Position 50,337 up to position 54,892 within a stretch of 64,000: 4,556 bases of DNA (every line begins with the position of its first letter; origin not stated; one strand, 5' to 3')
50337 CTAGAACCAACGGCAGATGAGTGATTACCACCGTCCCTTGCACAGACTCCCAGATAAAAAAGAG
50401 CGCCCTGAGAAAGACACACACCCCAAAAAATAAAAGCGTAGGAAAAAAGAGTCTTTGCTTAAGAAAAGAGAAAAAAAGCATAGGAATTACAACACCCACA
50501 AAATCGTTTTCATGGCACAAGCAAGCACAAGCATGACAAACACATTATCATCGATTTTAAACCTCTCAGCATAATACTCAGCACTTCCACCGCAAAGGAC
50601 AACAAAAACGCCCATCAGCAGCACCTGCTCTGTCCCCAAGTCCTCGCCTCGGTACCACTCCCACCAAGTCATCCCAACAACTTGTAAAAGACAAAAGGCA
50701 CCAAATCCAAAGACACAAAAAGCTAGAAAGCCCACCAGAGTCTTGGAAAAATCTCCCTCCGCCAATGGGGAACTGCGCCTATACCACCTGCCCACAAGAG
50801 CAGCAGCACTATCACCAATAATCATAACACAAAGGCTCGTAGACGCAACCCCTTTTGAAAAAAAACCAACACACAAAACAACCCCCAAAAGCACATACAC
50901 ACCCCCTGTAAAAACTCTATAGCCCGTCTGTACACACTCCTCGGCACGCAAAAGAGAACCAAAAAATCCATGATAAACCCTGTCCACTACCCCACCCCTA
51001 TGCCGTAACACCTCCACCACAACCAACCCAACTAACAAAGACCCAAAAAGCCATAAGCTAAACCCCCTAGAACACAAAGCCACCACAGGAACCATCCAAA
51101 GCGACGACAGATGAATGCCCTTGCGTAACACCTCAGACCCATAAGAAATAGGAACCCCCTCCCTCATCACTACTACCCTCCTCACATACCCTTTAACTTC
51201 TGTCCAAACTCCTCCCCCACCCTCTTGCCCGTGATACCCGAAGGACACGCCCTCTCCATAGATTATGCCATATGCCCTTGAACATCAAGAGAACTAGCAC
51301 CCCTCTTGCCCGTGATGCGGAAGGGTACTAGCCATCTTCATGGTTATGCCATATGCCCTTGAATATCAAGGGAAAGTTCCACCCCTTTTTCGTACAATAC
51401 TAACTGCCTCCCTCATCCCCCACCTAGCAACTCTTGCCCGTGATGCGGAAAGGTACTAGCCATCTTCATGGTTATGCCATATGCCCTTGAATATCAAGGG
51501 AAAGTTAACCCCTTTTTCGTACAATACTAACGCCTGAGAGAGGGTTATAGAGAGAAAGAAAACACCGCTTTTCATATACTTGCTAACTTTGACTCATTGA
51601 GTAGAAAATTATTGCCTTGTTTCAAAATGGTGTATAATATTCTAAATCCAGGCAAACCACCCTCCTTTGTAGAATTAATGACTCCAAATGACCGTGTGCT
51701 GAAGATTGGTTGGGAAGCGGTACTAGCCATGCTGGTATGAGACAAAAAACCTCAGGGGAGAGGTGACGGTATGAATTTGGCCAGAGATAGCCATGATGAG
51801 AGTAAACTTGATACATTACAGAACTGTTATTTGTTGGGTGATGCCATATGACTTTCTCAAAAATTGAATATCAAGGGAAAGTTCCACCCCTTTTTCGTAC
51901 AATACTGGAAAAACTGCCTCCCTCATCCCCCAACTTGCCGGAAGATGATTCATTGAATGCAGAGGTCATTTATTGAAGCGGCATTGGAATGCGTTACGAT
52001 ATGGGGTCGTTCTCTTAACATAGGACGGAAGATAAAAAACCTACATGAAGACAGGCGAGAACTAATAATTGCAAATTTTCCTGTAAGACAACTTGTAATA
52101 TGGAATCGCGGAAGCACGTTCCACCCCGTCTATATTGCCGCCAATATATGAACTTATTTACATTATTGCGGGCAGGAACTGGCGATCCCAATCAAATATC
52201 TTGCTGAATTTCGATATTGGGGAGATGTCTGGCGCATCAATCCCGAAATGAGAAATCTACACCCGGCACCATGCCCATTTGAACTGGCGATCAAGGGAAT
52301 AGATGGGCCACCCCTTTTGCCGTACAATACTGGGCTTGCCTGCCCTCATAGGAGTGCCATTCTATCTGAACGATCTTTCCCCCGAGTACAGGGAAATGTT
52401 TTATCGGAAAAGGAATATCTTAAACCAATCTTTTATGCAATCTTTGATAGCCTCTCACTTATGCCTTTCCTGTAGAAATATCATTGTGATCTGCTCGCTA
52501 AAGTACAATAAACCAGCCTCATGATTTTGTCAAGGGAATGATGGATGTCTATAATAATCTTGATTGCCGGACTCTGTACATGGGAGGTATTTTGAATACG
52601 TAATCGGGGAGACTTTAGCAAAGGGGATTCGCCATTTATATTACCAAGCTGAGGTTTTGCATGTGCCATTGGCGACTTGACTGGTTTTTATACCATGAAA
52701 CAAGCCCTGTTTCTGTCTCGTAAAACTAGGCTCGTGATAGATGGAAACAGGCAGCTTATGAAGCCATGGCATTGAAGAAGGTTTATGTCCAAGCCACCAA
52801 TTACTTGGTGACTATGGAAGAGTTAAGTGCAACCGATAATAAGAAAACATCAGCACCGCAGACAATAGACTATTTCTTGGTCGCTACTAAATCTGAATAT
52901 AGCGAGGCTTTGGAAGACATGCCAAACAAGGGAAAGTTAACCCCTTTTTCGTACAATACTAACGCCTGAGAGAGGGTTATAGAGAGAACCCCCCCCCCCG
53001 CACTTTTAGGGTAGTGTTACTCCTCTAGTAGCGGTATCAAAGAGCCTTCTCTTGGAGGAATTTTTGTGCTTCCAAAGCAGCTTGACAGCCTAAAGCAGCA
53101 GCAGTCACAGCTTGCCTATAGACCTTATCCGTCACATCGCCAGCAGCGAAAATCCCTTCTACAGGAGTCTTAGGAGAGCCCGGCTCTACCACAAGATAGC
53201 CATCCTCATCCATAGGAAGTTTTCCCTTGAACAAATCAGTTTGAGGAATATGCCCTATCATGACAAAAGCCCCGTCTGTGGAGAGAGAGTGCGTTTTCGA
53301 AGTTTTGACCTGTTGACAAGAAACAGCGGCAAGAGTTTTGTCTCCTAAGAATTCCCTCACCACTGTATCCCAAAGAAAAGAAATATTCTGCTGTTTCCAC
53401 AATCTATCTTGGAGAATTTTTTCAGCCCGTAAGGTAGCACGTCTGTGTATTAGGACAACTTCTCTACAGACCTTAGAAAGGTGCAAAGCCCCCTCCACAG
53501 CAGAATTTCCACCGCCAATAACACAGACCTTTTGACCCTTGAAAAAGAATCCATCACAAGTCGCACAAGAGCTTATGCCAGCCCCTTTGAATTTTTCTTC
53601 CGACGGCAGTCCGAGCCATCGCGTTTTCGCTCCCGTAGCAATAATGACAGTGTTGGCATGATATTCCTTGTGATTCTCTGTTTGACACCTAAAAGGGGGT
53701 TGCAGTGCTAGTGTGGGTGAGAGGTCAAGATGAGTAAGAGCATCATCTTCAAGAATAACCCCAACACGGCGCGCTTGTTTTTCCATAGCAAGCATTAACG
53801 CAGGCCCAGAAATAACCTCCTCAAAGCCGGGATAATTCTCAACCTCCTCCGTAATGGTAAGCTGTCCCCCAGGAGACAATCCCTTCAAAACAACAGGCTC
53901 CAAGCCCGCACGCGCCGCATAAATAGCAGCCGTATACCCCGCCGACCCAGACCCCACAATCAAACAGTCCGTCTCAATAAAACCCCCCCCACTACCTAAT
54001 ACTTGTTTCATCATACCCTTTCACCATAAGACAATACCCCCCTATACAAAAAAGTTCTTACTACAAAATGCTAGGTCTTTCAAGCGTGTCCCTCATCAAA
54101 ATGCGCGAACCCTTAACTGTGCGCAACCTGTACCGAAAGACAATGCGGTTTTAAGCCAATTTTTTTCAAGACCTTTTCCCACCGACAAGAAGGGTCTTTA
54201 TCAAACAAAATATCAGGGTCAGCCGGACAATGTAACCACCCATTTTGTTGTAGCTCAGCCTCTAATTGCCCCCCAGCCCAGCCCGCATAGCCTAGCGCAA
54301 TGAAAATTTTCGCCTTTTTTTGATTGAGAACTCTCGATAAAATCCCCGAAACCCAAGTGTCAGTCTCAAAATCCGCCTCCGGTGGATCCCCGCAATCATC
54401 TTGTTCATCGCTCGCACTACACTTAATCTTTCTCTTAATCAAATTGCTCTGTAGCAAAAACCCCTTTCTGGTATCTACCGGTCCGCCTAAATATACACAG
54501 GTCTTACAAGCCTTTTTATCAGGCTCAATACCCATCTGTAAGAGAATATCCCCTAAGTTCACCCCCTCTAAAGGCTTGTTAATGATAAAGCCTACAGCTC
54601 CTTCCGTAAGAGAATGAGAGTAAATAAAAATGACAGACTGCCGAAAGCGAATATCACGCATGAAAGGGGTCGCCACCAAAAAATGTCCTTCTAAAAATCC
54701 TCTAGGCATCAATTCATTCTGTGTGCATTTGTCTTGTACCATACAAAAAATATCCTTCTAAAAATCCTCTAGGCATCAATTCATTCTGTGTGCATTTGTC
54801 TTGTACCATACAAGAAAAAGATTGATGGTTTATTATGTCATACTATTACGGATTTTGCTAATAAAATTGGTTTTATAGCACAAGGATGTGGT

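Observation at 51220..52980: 1.8-kb gene-free region packed with a dispersed hairpin-containing repeat family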

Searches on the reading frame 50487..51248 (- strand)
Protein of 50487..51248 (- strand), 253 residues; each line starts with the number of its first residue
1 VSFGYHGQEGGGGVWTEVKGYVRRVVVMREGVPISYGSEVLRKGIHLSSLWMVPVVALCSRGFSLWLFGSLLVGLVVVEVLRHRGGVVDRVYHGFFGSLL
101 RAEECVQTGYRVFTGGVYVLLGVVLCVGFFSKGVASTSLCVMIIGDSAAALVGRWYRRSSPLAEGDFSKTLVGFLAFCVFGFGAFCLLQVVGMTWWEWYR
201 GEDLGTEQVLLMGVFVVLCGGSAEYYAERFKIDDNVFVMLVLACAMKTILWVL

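Call 10: search_protein_families(library=pfam, proteins=[window:50487-51248:-])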
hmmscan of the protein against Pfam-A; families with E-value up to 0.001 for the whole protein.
window:50487-51248:- (253 aa): 0 families

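Call 16: find_encoding_contigs(protein=window:50487-51248:-, flank=10000, max_places=10)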
Protein window:50487-51248:- (253 aa): no gene with exactly this product is on record in the collection.

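Call 30: search_protein_families(library=ncbifam, proteins=[window:50487-51167:-], max_evalue=0.01)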
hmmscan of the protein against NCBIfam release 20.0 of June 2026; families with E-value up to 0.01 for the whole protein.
window:50487-51167:- (226 aa): 2 families
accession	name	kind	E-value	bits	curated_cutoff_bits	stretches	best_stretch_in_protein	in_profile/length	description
NF038216.1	ABZJ_00895_fam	subfamily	0.0039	17.1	33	1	83-192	4-113/134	ABZJ_00895 family protein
NF008522.0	PRK11449.1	equivalog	0.0094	15.1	481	0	63-90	154-181/259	metal-dependent hydrolase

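Call 59: search_protein_families(library=pfam, proteins=[window:50487-51248:-], max_evalue=10)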
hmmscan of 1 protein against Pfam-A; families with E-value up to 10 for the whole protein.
window:50487-51248:- (253 aa): 1 family
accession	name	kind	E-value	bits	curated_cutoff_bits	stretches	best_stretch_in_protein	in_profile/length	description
PF06724.16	DUF1206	-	0.18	12.3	26.2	1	162-190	39-67/70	Domain of Unknown Function (DUF1206)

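Call 70: search_protein_representatives(protein=window:50487-51248:-)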
Query: 253 residues. Proteins with E-value up to 0.001 (for the whole library): 629; up to 1e-10: 159; up to 1e-30: 1. The best 150 are listed.
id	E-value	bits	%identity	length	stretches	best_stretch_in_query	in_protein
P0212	2.3e-163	558.4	100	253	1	1-253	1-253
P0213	9.5e-25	103.9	43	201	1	33-246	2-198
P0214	1.1e-24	103.7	40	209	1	34-243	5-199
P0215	1.9e-23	99.7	41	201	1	34-252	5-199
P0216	4.1e-22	95.3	42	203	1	34-246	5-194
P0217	1.7e-21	93.2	36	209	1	34-249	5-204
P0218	1.8e-21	93.2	41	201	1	34-242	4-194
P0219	2.3e-21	92.9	39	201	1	36-246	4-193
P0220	2.9e-21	92.5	38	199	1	36-244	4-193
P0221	6.1e-21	91.5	38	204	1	32-252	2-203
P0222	1.2e-20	90.4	37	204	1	34-247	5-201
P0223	1.8e-19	86.6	36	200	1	34-244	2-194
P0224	2.1e-19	86.4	35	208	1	31-248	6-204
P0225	3.1e-19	85.9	37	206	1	33-244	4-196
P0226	8.8e-19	84.4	35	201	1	34-247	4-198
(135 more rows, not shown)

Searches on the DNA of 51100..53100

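Call 12: search_rna_families(source=window, start=51100, end=53100, threshold=evalue, max_evalue=10)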
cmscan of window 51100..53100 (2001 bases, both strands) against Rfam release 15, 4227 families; matches with E-value up to 10: 1.
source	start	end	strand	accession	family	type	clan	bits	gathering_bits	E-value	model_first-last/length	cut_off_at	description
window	52806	52858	-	RF01172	sn2343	Gene; snRNA; snoRNA; CD-box;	-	14.8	60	7.2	1-78/78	no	Small nucleolar RNA sn2343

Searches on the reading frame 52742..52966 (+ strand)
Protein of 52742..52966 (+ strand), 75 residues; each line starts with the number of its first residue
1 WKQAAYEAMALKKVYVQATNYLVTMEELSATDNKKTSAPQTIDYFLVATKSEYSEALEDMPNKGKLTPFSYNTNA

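Call 13: search_protein_families(library=pfam, max_evalue=1, proteins=[window:52742-52966:+])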
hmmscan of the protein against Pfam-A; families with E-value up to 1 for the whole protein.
seq(75 aa): 0 families

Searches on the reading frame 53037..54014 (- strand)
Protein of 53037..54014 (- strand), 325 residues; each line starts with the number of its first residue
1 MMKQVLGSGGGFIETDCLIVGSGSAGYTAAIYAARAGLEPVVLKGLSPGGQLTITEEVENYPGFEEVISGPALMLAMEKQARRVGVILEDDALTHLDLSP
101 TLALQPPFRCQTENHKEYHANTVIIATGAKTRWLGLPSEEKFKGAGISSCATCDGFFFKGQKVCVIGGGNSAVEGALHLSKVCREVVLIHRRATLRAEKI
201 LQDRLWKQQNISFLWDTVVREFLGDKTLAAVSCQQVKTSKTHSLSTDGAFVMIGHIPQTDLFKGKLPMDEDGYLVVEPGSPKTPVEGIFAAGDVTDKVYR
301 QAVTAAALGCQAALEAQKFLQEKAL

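Call 10: search_protein_families(library=pfam, proteins=[window:53037-54014:-])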
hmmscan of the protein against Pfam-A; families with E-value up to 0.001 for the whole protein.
window:53037-54014:- (325 aa): 11 families
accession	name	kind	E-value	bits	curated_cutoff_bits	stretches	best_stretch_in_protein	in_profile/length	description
PF07992.20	Pyr_redox_2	-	3e-49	168.4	26.1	1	16-307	2-289/291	Pyridine nucleotide-disulphide oxidoreductase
PF13738.12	Pyr_redox_3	-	9.6e-22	78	30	1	108-292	114-305/305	Pyridine nucleotide-disulphide oxidoreductase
PF00070.33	Pyr_redox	-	1.5e-11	45.1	22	1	162-227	1-71/82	Pyridine nucleotide-disulphide oxidoreductase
PF01134.28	GIDA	-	8.8e-09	35.3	22.1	0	16-41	1-26/391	Glucose inhibited division protein A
PF01266.30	DAO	-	3.5e-07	30.5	27.9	0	16-43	1-28/353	FAD dependent oxidoreductase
PF12831.13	FAD_oxidored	-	4.3e-06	26.7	27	1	16-53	1-39/416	FAD dependent oxidoreductase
PF03486.20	HI0933_like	-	1.5e-05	25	50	0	16-44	2-30/244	HI0933-like protein Rossmann domain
PF00743.25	FMO-like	-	4.3e-05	22.6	22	1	136-239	159-262/532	Flavin-binding monooxygenase-like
PF01946.23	Thi4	-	6e-05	22.8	26.2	1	12-50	15-55/235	Thi4 family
PF00890.30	FAD_binding_2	-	7.1e-05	22.6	20.4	1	16-52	1-38/414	FAD binding domain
PF13241.12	NAD_binding_7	-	0.00052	21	22.1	0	158-211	5-55/104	Putative NAD(P)-binding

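Call 15: find_encoding_contigs(protein=window:53037-54014:-, flank=10000, max_places=10)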
Protein window:53037-54014:- (325 aa): no gene with exactly this product is on record in the collection.

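Call 18: find_encoding_contigs(protein=window:53037-54011:-, flank=10000, max_places=10)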
Protein window:53037-54011:- (324 aa): no gene with exactly this product is on record in the collection.

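Call 21: find_homologous_proteins(query=window:53037-54014:-, max_evalue=1e-40)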
Query window:53037-54014:- (325 aa): 8000 proteins with E <= 1e-40 among 8000 candidates; the best 120 are listed.
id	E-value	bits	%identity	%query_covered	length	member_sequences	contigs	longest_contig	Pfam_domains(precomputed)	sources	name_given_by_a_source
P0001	5.6e-214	727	100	100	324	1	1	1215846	PF01266.31,PF07992.21,PF00070.34,PF13738.13,PF03486.21,PF01134.29,PF12831.14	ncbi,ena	-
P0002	1.8e-114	400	60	95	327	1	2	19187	PF07992.21,PF00070.34,PF13738.13,PF03486.21,PF01134.29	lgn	-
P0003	4.7e-114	399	-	-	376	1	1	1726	PF01266.31,PF13450.13,PF00890.31,PF07992.21,PF00070.34,PF13738.13,PF03486.21,PF01134.29,PF12831.14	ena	-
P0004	3.0e-111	390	59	95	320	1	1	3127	PF01266.31,PF07992.21,PF00070.34,PF13738.13,PF01134.29,PF12831.14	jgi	jgi:thioredoxin reductase (NADPH)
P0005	3.0e-111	390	59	96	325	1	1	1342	PF01266.31,PF00890.31,PF07992.21,PF00070.34,PF13738.13,PF03486.21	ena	-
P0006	4.2e-111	389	59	95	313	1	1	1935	PF01266.31,PF00890.31,PF07992.21,PF00070.34,PF13738.13,PF01134.29,PF12831.14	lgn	-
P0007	8.6e-111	388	58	95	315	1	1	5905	PF01266.31,PF00890.31,PF07992.21,PF00070.34,PF13738.13,PF01134.29,PF12831.14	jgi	jgi:thioredoxin reductase (NADPH)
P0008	8.7e-111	388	58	95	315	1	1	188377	PF01266.31,PF00890.31,PF07992.21,PF00070.34,PF13738.13,PF01134.29,PF12831.14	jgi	jgi:thioredoxin reductase (NADPH)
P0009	2.7e-110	387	59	94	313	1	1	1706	PF01266.31,PF00890.31,PF07992.21,PF00070.34,PF13738.13,PF03486.21,PF01134.29,PF12831.14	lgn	-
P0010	3.1e-110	386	59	94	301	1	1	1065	PF01266.31,PF13241.13,PF13450.13,PF00890.31,PF07992.21,PF00070.34,PF13738.13,PF03486.21,PF01134.29,PF01494.26,PF12831.14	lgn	-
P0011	3.7e-110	386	59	94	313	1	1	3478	PF01266.31,PF00890.31,PF07992.21,PF00070.34,PF13738.13,PF03486.21,PF01134.29,PF12831.14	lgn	-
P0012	5.0e-110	386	58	95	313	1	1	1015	PF00890.31,PF07992.21,PF00070.34,PF13738.13,PF03486.21,PF01134.29,PF12831.14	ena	-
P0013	8.8e-110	385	58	95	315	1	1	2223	PF01266.31,PF00890.31,PF07992.21,PF00070.34,PF13738.13,PF03486.21,PF01134.29,PF12831.14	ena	-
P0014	1.0e-109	385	58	95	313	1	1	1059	PF00890.31,PF07992.21,PF00070.34,PF13738.13,PF03486.21,PF01134.29,PF12831.14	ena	-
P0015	1.5e-109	384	56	95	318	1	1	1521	PF01266.31,PF00890.31,PF07992.21,PF00070.34,PF13738.13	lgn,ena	-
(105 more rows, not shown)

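Call 22: find_encoding_contigs(protein=P0001, flank=10000, max_places=10)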
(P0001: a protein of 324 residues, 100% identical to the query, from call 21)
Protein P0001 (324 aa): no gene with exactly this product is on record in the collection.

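Call 23: list_cluster_members(proteins=[P0001, P0002])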
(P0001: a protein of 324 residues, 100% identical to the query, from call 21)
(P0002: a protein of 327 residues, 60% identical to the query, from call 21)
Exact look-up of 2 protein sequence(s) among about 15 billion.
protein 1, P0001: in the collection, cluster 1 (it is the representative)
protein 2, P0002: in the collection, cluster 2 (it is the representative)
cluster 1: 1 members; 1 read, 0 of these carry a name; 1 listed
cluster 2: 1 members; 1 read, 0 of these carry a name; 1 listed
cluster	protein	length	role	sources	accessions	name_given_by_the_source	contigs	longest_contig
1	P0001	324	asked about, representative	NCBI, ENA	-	-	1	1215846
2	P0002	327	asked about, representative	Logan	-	-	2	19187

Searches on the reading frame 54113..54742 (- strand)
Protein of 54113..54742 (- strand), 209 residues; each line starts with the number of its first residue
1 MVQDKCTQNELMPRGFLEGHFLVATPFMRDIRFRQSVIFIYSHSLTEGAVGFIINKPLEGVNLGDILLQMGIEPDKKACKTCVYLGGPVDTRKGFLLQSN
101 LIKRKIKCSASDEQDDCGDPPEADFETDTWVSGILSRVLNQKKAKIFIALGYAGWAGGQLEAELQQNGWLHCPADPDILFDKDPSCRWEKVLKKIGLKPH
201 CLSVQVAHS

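Call 10: search_protein_families(library=pfam, proteins=[window:54113-54742:-])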
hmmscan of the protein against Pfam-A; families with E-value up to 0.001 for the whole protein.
window:54113-54742:- (209 aa): 1 family
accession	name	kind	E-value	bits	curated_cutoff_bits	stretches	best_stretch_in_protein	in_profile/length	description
PF02622.21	DUF179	-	3.1e-37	128.4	27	1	26-196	1-157/157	AlgH-like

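Call 19: find_encoding_contigs(protein=window:54113-54742:-, flank=10000, max_places=10)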
Protein window:54113-54742:- (209 aa): no gene with exactly this product is on record in the collection.
